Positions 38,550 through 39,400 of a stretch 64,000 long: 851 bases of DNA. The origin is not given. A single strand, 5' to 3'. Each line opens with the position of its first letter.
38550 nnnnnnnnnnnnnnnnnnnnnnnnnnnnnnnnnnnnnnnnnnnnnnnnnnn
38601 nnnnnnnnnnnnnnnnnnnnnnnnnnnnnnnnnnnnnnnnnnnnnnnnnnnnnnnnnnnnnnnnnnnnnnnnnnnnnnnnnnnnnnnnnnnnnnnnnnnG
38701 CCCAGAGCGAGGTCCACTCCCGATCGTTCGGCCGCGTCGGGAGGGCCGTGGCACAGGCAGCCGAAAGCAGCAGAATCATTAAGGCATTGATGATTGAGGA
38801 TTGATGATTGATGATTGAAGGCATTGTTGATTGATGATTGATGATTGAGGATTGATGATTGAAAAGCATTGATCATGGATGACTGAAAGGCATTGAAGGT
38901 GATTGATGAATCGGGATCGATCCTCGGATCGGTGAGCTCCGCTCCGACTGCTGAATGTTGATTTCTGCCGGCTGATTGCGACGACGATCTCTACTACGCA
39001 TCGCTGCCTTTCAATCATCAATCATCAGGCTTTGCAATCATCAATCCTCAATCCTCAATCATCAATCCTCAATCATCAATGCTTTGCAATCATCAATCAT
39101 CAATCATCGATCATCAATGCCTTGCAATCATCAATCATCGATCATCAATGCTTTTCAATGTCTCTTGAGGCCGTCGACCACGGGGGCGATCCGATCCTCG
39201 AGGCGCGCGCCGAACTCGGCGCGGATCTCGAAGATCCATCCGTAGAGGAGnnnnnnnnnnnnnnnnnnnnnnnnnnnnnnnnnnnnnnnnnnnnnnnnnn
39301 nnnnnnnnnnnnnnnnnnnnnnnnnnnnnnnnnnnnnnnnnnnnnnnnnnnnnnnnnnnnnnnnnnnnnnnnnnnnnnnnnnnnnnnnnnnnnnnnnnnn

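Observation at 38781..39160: Second copy of the inverted TGATTGA-array element, between a DUF4388 gene and a lipoprotein gene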

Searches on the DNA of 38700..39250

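Call 57: search_rna_families(source=window, start=38700, end=39250, threshold=evalue, max_evalue=1)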
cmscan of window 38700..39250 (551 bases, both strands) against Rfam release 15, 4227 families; matches with E-value up to 1: 2.
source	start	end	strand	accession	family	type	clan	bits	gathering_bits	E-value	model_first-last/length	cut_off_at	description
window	39075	39141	-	RF00181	SNORD113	Gene; snRNA; snoRNA; CD-box;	CL00069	20.2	36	0.28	1-74/74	no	Small nucleolar RNA SNORD113/SNORD114 family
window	38786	38832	+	RF01140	sR20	Gene; snRNA; snoRNA; CD-box;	-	17.2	44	0.56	1-56/56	no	Small nucleolar RNA sR20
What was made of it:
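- On Known structured RNA family (Rfam 15): The only sub-threshold hits are C/D-box snoRNA models at E 0.28-0.56, caused by UGAUGA (call 57).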

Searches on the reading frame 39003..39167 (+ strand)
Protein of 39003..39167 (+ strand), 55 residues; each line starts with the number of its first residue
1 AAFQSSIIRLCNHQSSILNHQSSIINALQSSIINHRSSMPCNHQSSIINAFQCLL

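Call 68: find_homologous_proteins(query=window:39003-39167:+, max_evalue=0.001)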
Query seq(55 aa) (55 aa): 1 proteins with E <= 0.001 among 6 candidates.
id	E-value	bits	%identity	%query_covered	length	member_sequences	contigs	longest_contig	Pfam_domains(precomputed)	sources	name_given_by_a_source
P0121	5.7e-4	37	63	87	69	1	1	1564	-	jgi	-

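Call 70: find_encoding_contigs(protein=P0121, flank=3000, max_places=3)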
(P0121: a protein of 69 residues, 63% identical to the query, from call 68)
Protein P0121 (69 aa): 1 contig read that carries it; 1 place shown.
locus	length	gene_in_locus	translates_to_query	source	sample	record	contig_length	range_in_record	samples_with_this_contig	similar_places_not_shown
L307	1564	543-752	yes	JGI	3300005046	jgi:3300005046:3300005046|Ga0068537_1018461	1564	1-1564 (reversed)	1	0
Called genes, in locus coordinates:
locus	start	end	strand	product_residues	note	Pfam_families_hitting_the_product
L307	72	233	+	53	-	-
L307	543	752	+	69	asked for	-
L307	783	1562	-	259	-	PF02540:NAD_synthase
